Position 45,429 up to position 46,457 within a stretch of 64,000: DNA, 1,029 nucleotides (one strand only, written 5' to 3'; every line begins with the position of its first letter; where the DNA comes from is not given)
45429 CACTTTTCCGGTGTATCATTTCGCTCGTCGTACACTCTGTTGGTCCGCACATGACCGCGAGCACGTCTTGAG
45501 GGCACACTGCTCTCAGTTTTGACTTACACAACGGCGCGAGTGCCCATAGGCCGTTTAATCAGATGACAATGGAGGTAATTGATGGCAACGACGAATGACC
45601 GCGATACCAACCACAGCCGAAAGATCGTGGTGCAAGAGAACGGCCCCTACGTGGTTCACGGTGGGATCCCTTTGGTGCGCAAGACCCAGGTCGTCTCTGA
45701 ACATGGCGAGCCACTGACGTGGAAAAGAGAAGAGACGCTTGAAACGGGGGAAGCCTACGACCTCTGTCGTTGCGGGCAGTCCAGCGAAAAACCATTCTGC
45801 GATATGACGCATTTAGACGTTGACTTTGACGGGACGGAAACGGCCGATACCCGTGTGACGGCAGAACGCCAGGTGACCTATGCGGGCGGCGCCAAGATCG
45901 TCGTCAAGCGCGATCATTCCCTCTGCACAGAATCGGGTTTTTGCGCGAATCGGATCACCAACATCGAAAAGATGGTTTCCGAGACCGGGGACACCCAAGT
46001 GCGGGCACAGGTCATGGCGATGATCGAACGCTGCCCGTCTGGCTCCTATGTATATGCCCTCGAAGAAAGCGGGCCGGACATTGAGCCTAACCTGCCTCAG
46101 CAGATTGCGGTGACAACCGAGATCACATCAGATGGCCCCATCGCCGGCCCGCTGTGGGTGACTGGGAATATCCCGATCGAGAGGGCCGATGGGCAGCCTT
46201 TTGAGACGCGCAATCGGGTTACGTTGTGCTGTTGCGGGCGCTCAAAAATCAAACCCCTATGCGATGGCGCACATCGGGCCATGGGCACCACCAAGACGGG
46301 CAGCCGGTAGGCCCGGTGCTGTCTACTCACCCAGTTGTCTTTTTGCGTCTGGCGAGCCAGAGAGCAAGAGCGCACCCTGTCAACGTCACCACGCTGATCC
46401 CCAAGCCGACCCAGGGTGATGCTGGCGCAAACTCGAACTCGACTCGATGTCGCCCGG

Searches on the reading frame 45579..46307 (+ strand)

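Call 31: search_protein_families(library=pfam, proteins=[window:45579-46307:+], max_evalue=0.0001)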
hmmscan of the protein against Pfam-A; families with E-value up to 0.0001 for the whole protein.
window:45579-46307:+ (243 aa): 2 families
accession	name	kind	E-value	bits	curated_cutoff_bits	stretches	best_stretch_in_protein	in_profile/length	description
PF09360.15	zf-CDGSH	-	5.6e-34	116.6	29.5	2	190-233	2-48/48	Iron-binding zinc finger CDGSH type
PF06902.16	Fer4_19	-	3.3e-06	27.5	24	1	104-160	3-62/64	Divergent 4Fe-4S mono-cluster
